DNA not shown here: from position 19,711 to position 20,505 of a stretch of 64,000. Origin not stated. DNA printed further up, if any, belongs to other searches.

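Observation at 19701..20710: GC-rich foreign ORF wedged between fusA and tuf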

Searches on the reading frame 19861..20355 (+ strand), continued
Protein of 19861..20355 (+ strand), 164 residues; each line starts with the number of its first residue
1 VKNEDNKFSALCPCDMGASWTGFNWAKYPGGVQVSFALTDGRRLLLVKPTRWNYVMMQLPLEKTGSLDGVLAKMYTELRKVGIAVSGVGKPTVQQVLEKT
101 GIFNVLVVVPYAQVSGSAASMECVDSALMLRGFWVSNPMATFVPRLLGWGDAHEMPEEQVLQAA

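Call 50: fold_search(model_id=the predicted structure, library=pdb)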
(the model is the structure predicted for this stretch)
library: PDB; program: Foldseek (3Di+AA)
matches with E <= 10: 653; with E <= 0.001: 41
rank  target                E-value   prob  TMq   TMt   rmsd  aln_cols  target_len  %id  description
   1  9b1z_B                6.7e-05  1.00  0.44  0.37   6.3       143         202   13  Crystal structure of ADP-ribose diphosphatase from Klebsiella pneumoniae (Apo) (released 2024-03-27)
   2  9drf_D                1.1e-04  1.00  0.44  0.38   6.0       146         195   14  Crystal structure of ADP-ribose diphosphatase from Klebsiella pneumoniae (DTP bound, P21 form) (released 2024-10-02)
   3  3o52_D                1.2e-04  1.00  0.39  0.36   7.8       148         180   11  Structure of the E.coli GDP-mannose hydrolase (yffh) in complex with tartrate (released 2011-05-11)
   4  9dre_D                2.2e-04  1.00  0.45  0.39   5.9       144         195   13  Crystal structure of ADP-ribose diphosphatase from Klebsiella pneumoniae (ADP bound, P21 form) (released 2024-10-02)
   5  1g0s_A                2.4e-04  1.00  0.44  0.37   5.8       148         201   14  THE CRYSTAL STRUCTURE OF THE E.COLI ADP-RIBOSE PYROPHOSPHATASE (released 2001-05-02)
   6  3o52_A                2.7e-04  1.00  0.44  0.42   6.5       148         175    9  Structure of the E.coli GDP-mannose hydrolase (yffh) in complex with tartrate (released 2011-05-11)
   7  9dre_H                3.1e-04  1.00  0.44  0.38   6.2       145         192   14  Crystal structure of ADP-ribose diphosphatase from Klebsiella pneumoniae (ADP bound, P21 form) (released 2024-10-02)
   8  9drf_F                3.1e-04  1.00  0.43  0.38   6.0       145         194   13  Crystal structure of ADP-ribose diphosphatase from Klebsiella pneumoniae (DTP bound, P21 form) (released 2024-10-02)
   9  9dre_A                3.3e-04  1.00  0.44  0.37   6.1       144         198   13  Crystal structure of ADP-ribose diphosphatase from Klebsiella pneumoniae (ADP bound, P21 form) (released 2024-10-02)
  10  9dsz_A                3.7e-04  1.00  0.44  0.38   6.5       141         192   13  Crystal structure of ADP-ribose diphosphatase from Klebsiella pneumoniae (DTP bound) (released 2024-10-09)
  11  9dre_E                3.7e-04  1.00  0.43  0.36   6.4       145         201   12  Crystal structure of ADP-ribose diphosphatase from Klebsiella pneumoniae (ADP bound, P21 form) (released 2024-10-02)
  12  6scx_A                3.7e-04  0.99  0.36  0.22   6.8       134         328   11  Crystal structure of the catalytic domain of human NUDT12 in complex with 7-methyl-guanosine-5'-triphosphate (released 2020-01-08)
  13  9dsz_F                4.5e-04  1.00  0.45  0.40   5.8       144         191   14  Crystal structure of ADP-ribose diphosphatase from Klebsiella pneumoniae (DTP bound) (released 2024-10-09)
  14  6scx_B                4.5e-04  1.00  0.39  0.23   6.6       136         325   11  Crystal structure of the catalytic domain of human NUDT12 in complex with 7-methyl-guanosine-5'-triphosphate (released 2020-01-08)
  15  6o3p_B                4.5e-04  1.00  0.39  0.23   6.2       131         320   10  Crystal structure of the catalytic domain of mouse Nudt12 in complex with AMP and 3 Mg2+ ions (released 2019-05-29)
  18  3id9_B                4.8e-04  1.00  0.42  0.51   6.0       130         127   15  Crystal structure of a MutT/NUDIX family protein from Bacillus thuringiensis (released 2009-09-08)
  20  3id9_A                5.5e-04  1.00  0.41  0.50   6.3       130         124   15  Crystal structure of a MutT/NUDIX family protein from Bacillus thuringiensis (released 2009-09-08)
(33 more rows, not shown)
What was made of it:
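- Closest known: Canonical Nudix hydrolases. Same: These are the best structural matches: Foldseek E 7e-5 to 1e-3, probability 1.0 (call 50).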

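Call 53: search_protein_families(library=pfam, alignment_id=A2, max_evalue=10)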
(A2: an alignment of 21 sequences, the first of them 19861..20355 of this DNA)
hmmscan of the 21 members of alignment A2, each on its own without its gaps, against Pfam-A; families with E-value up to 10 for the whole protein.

A. member 1, window:19861-20355:+ (164 aa): 0 families

B. families by the number of members that match (of 21 scanned): 3 families
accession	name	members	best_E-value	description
PF03168.19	LEA_2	1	0.12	Late embryogenesis abundant protein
PF15576.11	DUF4661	1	0.13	Domain of unknown function (DUF4661)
PF13768.12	VWA_3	1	0.24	von Willebrand factor type A domain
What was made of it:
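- On Nudix hydrolase superfamily (PF00293): None of 21 members hits NUDIX even at E<=10 (call 53).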

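Call 58: search_protein_families(library=ncbifam, proteins=[window:19861-20355:+, L025:785-1264:+, L022:6001-6444:+, L022:5263-5706:-, L025:66-566:-, L023:2057-2488:-, L023:2488-2919:-], max_evalue=1)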
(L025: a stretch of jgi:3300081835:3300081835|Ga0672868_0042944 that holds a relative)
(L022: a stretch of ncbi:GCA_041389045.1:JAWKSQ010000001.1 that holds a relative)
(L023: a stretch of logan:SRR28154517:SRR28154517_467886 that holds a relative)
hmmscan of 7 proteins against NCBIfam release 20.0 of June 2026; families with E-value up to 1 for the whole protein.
window:19861-20355:+ (164 aa): 1 family
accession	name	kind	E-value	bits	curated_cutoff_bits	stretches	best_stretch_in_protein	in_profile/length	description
TIGR03455.1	HisG_C-term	equivalog_domain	0.15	12.2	40.05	1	77-115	40-77/100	ATP phosphoribosyltransferase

L025:785-1264:+ (159 aa): 0 families

L022:6001-6444:+ (147 aa): 1 family
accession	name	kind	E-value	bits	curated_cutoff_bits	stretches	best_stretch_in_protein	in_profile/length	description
TIGR00077.1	lspA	equivalog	0.16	11.9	73.95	1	85-131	74-119/164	signal peptidase II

L022:5263-5706:- (147 aa): 0 families

L025:66-566:- (166 aa): 1 family
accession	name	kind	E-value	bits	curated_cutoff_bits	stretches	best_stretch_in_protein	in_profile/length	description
NF007005.1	PRK09468.1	equivalog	0.14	11.6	331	0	119-158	133-172/237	osmolarity response regulator transcription factor OmpR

L023:2057-2488:- (143 aa): 0 families

L023:2488-2919:- (143 aa): 0 families

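Call 59: search_protein_families(library=padloc, proteins=[window:19861-20355:+, L025:785-1264:+, L022:6001-6444:+, L023:3166-3627:+, L022:5263-5706:-, L025:66-566:-, L023:2057-2488:-, L023:2488-2919:-], max_evalue=1)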
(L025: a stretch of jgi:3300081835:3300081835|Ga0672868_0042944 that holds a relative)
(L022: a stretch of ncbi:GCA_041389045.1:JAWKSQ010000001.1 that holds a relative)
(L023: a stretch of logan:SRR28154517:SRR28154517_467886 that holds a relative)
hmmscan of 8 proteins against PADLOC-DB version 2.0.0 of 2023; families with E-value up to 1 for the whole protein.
window:19861-20355:+ (164 aa): 0 families

L025:785-1264:+ (159 aa): 0 families

L022:6001-6444:+ (147 aa): 0 families

L023:3166-3627:+ (153 aa): 0 families

L022:5263-5706:- (147 aa): 0 families

L025:66-566:- (166 aa): 0 families

L023:2057-2488:- (143 aa): 0 families

L023:2488-2919:- (143 aa): 0 families
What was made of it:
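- On Type II toxin-antitoxin / immunity pair: No PADLOC hit (call 59).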

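Call 60: search_protein_families(library=phrogs, proteins=[window:19861-20355:+, L025:785-1264:+, L022:6001-6444:+, L023:3166-3627:+, L022:5263-5706:-, L025:66-566:-, L023:2057-2488:-, L023:2488-2919:-], max_evalue=1)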
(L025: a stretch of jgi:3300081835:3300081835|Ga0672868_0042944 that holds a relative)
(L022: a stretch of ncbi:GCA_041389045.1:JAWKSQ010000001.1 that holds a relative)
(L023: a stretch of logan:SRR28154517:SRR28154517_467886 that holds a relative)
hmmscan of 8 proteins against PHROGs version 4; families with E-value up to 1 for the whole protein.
window:19861-20355:+ (164 aa): 1 family
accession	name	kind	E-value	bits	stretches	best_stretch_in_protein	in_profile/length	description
phrog_15203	-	unknown function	0.29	11.6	1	41-57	17-34/37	-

L025:785-1264:+ (159 aa): 0 families

L022:6001-6444:+ (147 aa): 0 families

L023:3166-3627:+ (153 aa): 1 family
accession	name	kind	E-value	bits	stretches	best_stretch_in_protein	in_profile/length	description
phrog_35721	-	unknown function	0.041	14.8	1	10-53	40-83/155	-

L022:5263-5706:- (147 aa): 0 families

L025:66-566:- (166 aa): 0 families

L023:2057-2488:- (143 aa): 0 families

L023:2488-2919:- (143 aa): 0 families

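Call 79: list_cluster_members(proteins=[P0001, P0020])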
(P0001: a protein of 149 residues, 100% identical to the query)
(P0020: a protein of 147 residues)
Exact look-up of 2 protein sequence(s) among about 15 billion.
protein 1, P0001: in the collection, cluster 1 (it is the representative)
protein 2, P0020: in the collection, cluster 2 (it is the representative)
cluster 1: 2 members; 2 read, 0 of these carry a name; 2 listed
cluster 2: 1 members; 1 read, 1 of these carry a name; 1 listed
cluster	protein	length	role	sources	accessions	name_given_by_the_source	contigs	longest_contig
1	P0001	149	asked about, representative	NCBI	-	-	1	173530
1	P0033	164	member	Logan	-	-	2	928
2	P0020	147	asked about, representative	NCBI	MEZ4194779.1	MAG: hypothetical protein R3B53_00040 [Candidatus Paceibacterota bacterium]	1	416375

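Call 85: fold_search(model_id=the predicted structure, library=viral)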
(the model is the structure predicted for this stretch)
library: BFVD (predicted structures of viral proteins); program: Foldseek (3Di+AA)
matches with E <= 10: 562; with E <= 0.001: 7
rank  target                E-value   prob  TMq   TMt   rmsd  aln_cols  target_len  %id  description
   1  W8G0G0                2.7e-04  1.00  0.44  0.48   6.1       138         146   14  (no name in the UniProt tables at hand)
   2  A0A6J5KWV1            3.5e-04  1.00  0.44  0.16   6.0       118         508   14  Nudix_Hydrolase domain containing protein [uncultured Caudovirales phage]
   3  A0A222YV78            4.8e-04  1.00  0.42  0.38   4.6       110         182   13  Nudix hydrolase domain-containing protein [Streptomyces phage Mildred21]
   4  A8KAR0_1              5.8e-04  1.00  0.47  0.10  12.5       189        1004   21  Nudix hydrolase domain-containing protein [Phlebiopsis gigantea mycovirus dsRNA 1]
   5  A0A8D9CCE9            9.1e-04  1.00  0.43  0.32   5.4       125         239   14  Putative hydrolase [uncultured marine phage]
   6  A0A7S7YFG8            9.1e-04  0.99  0.38  0.25   6.8       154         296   10  Nudix hydrolase [Medusavirus stheno T3]
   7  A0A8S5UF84            9.7e-04  0.98  0.36  0.33   8.7       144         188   10  RNA pyrophosphohydrolase [Myoviridae sp. ctcyQ27]
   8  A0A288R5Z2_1          1.1e-03  0.99  0.38  0.09  10.4       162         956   18  Coat protein [Pterostylis sanguinea virus A]
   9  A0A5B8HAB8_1          1.2e-03  1.00  0.41  0.11   7.1       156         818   14  Nudix hydrolase domain-containing protein [Rhizoctonia solani dsRNA virus 10]
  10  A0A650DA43            1.3e-03  0.96  0.31  0.28   7.4       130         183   10  (no name in the UniProt tables at hand)
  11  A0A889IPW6            1.5e-03  0.99  0.40  0.16   7.4       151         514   13  (no name in the UniProt tables at hand)
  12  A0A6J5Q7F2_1          1.5e-03  0.99  0.48  0.14  10.0       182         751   18  Nudix_Hydrolase domain containing protein [uncultured Caudovirales phage]
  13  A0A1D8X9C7            1.8e-03  1.00  0.40  0.17   5.9       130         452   15  Nudix hydrolase domain-containing protein [Sclerotium rolfsii mycovirus dsRNA 1]
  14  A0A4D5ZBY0            1.8e-03  0.99  0.44  0.40  10.1       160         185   11  NUDIX hydrolase domain protein [Burkholderia phage BcepSaruman]
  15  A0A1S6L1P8            2.0e-03  1.00  0.39  0.24   6.5       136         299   12  (no name in the UniProt tables at hand)
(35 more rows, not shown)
